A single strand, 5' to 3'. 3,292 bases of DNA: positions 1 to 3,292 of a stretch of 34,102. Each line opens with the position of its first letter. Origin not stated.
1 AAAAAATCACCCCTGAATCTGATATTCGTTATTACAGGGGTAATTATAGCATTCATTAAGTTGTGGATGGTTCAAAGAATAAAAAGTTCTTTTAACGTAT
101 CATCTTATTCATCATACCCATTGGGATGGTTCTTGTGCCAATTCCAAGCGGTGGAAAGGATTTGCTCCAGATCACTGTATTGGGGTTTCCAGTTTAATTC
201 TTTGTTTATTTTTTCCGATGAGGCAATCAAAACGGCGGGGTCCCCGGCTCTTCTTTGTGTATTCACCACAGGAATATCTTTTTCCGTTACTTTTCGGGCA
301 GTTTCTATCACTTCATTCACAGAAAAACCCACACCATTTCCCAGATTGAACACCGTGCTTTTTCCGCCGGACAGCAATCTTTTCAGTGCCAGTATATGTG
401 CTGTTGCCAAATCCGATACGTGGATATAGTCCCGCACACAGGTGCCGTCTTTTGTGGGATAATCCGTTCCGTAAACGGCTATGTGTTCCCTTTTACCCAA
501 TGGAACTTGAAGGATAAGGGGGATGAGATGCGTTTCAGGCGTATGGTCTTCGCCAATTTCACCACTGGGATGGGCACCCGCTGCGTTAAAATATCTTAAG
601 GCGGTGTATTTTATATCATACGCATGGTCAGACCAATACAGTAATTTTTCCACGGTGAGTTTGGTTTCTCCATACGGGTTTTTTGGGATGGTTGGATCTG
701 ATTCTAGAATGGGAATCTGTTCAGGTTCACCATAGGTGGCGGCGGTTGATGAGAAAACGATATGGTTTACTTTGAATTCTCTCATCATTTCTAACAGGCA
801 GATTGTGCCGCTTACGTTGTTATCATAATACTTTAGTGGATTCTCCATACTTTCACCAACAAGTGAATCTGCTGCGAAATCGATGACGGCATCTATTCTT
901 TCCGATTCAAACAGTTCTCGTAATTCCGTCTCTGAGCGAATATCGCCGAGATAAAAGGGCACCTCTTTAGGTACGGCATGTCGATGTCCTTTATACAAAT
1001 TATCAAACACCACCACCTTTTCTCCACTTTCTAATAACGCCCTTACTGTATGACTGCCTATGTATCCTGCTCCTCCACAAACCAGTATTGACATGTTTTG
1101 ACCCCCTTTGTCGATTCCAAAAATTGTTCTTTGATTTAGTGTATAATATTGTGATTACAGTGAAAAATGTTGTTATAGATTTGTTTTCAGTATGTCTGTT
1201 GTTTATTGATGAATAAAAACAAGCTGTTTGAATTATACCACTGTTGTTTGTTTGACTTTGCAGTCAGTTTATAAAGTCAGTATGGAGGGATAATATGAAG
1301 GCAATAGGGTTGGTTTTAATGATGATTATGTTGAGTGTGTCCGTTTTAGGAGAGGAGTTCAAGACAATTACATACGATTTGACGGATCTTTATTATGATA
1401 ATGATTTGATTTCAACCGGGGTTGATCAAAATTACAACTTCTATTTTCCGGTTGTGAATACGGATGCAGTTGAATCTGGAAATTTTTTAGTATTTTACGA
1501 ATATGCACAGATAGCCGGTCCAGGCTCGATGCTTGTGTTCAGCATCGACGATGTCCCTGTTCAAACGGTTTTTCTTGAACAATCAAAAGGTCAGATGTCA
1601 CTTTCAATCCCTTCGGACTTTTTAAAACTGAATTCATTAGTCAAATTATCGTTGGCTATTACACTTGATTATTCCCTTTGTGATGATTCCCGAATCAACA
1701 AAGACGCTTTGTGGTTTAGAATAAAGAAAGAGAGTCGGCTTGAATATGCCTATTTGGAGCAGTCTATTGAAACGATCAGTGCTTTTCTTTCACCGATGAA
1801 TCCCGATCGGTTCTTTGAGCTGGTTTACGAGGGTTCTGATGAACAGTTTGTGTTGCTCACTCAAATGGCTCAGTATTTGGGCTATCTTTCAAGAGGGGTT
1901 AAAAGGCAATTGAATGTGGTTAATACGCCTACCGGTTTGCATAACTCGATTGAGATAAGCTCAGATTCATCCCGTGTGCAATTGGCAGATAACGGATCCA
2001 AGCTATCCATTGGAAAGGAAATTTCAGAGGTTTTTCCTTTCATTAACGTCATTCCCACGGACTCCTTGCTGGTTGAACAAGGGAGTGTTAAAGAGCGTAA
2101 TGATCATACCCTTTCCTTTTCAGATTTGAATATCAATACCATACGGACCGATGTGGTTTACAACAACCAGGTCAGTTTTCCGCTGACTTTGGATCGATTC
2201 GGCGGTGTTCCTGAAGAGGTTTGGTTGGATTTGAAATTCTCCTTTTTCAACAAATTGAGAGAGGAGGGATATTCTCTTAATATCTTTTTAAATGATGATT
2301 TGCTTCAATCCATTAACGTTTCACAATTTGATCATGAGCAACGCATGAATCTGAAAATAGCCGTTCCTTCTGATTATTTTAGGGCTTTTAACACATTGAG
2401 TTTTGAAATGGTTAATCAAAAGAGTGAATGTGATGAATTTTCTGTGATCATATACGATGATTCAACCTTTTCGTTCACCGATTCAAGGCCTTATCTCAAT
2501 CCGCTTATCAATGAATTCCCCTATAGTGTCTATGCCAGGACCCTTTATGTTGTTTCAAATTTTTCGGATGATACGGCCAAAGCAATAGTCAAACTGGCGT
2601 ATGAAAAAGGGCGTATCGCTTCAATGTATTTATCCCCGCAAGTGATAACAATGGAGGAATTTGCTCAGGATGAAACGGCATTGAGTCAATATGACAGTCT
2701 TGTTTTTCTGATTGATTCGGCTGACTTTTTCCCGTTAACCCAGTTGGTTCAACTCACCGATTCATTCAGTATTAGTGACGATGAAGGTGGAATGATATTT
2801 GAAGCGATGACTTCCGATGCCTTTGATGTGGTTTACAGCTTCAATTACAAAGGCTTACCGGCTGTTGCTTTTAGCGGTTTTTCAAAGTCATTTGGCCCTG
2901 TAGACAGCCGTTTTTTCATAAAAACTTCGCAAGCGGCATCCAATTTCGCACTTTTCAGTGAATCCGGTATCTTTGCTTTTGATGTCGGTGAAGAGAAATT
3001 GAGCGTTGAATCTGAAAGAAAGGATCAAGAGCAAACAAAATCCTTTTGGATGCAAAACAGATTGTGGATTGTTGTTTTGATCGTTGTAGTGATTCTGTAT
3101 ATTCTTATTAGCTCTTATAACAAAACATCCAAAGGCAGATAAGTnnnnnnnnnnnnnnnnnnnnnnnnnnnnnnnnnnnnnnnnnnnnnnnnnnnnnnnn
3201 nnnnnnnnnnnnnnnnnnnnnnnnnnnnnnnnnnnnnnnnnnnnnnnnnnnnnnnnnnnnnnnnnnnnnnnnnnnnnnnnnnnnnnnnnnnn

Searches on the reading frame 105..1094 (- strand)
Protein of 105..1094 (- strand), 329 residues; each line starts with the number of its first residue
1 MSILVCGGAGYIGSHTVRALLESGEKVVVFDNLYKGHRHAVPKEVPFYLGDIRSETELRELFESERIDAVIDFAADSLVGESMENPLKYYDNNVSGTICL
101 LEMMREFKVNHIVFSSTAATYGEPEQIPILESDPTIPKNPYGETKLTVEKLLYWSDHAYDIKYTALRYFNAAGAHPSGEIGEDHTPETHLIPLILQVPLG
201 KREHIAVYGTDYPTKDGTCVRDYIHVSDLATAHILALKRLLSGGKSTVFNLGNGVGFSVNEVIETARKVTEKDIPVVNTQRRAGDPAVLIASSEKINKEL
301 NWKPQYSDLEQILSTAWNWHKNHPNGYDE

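Call 5: search_protein_families(library=pfam, proteins=[window:105-1094:-], max_evalue=0.01)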
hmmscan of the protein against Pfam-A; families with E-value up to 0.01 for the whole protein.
window:105-1094:- (329 aa): 10 families
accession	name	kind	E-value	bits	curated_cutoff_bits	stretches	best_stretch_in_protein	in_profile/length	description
PF01370.27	Epimerase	-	3e-59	200.8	20.9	1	3-252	1-240/240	NAD dependent epimerase/dehydratase family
PF16363.11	GDP_Man_Dehyd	-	2.4e-56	192.1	27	1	4-307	1-324/332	GDP-mannose 4,6 dehydratase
PF01073.25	3Beta_HSD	-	3.5e-16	59.5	22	1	4-247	1-239/280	3-beta hydroxysteroid dehydrogenase/isomerase family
PF02719.21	Polysacc_synt_2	-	1.7e-13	50.8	20.2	1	3-174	1-174/293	Polysaccharide biosynthesis protein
PF04321.23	RmlD_sub_bind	-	8.7e-12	45.1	27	1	1-152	1-136/287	RmlD substrate binding domain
PF13460.12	NAD_binding_10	-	4.6e-07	30.3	27.2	1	7-159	1-138/184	NAD(P)H-binding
PF07993.18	NAD_binding_4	-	8.1e-07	28.9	20.1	1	56-173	80-209/258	Male sterility protein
PF02254.24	TrkA_N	-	0.00013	22.7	23.8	1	3-71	1-67/116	TrkA-N domain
PF08659.16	KR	-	0.00015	22.2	22.6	1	3-126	3-146/180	KR domain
PF01113.26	DapB_N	-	0.0073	16.8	25.6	0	1-97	1-98/124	Dihydrodipicolinate reductase, N-terminus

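Call 6: search_protein_families(library=ncbifam, proteins=[window:105-1094:-], max_evalue=0.01)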
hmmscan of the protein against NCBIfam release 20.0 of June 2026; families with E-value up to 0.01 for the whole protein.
window:105-1094:- (329 aa): 30 families (the best 25 are shown)
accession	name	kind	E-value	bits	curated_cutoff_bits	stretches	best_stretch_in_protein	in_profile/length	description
TIGR01179.1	galE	equivalog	2.6e-137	457.1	262.3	1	3-326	2-331/332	UDP-glucose 4-epimerase GalE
NF007956.0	PRK10675.1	subfamily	1.6e-93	313.5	394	1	1-328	1-337/338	UDP-glucose 4-epimerase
TIGR01181.1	dTDP_gluc_dehyt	equivalog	4.6e-41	141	365.1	1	3-323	2-314/321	dTDP-glucose 4,6-dehydratase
TIGR04180.1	EDH_00030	hypoth_equivalog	1e-31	110.1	475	1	3-307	1-297/297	NAD-dependent 4,6-dehydratase LegB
TIGR02197.1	heptose_epim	equivalog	5.2e-30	104.7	274.6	1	3-273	1-263/316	ADP-glyceromanno-heptose 6-epimerase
NF007490.0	PRK10084.1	subfamily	3.7e-19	68.9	649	1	1-320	1-334/361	dTDP-glucose 4,6-dehydratase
TIGR02622.1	CDP_4_6_dhtase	equivalog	8.6e-19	67.9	278.45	1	3-322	7-332/352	CDP-glucose 4,6-dehydratase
TIGR03466.1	HpnA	hypoth_equivalog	1.2e-16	60.6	367.65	1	2-126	2-122/327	hopanoid-associated sugar epimerase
NF007582.0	PRK10217.1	equivalog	1.6e-16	60.4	698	1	2-272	3-272/355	dTDP-glucose 4,6-dehydratase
NF011728.1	PRK15181.1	equivalog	1.6e-16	60.3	760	1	4-268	19-280/348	Vi polysaccharide biosynthesis UDP-N-acetylglucosaminuronic acid C-4 epimerase TviC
NF008360.0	PRK11150.1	equivalog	6.5e-14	51.8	452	1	3-271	2-255/310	ADP-glyceromanno-heptose 6-epimerase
NF042422.1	oxyalk_red_OleD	equivalog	1.6e-12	47.5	580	1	1-152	1-150/329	2-alkyl-3-oxoalkanoate reductase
NF043036.1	ErythonDh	equivalog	1.7e-12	47.2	325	1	1-152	1-160/321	D-erythronate dehydrogenase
NF047922.1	GDPFucSynFcl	equivalog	1e-11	44.9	500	1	3-323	5-304/308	GDP-L-fucose synthase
TIGR01472.1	gmd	equivalog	3e-11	43.1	415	1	31-206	43-215/342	GDP-mannose 4,6-dehydratase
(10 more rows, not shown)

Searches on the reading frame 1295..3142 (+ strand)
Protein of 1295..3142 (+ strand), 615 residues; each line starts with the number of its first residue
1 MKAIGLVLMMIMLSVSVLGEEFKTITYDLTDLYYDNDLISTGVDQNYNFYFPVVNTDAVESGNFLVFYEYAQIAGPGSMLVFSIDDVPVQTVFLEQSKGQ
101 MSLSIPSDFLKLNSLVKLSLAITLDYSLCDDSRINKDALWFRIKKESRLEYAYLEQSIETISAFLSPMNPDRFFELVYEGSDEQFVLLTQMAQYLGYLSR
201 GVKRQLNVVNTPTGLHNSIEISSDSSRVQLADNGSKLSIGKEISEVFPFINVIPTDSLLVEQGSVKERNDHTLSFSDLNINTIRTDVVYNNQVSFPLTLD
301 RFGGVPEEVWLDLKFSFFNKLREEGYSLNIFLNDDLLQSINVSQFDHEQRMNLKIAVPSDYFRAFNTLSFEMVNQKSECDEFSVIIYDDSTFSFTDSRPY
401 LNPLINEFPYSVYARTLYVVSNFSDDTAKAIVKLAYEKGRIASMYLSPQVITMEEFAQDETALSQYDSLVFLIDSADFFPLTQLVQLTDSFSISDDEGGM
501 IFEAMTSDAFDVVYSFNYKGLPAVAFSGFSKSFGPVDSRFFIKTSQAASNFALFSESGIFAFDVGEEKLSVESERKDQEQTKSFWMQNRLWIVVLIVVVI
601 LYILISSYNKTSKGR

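Call 5: search_protein_families(library=pfam, proteins=[window:1295-3142:+], max_evalue=0.01)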
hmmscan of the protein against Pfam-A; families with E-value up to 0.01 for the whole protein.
window:1295-3142:+ (615 aa): 1 family
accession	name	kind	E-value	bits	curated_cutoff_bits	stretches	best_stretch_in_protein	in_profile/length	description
PF03170.19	BcsB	-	4.9e-17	61.9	21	2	271-379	4-112/606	Bacterial cellulose synthase subunit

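Call 6: search_protein_families(library=ncbifam, proteins=[window:1295-3142:+], max_evalue=0.01)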
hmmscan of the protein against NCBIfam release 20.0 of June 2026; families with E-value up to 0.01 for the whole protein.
window:1295-3142:+ (615 aa): 3 families
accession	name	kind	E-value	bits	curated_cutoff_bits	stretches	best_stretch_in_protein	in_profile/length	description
NF008323.1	PRK11114.1-1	equivalog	2.8e-07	29.2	750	1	290-380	24-112/712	cellulose biosynthesis cyclic di-GMP-binding regulatory protein BcsB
NF008325.0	PRK11114.1-3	equivalog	2.4e-06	25.9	922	1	269-380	58-170/766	cellulose biosynthesis cyclic di-GMP-binding regulatory protein BcsB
NF008330.0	PRK11114.2-4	subfamily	2e-05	22.8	945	1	269-373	51-154/761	cellulose biosynthesis cyclic di-GMP-binding regulatory protein BcsB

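Call 57: search_solved_structures(query=window:1295-3142:+, max_evalue=1)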
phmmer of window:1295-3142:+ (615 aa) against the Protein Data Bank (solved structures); distinct sequences matched with E-value up to 1: 2.
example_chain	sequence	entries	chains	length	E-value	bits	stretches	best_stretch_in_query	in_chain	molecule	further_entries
8ok9_C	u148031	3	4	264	0.025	16.3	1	227-332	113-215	Archaeoglobus fulgidus AfAgo-N protein | Archaeoglobus fulgidus AfAgo-N protein representing N-L1-L2 domains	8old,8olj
8pvv_C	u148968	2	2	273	0.026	16.2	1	227-332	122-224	Archaeoglobus fulgidus AfAgo-N protein | AfAgo-N protein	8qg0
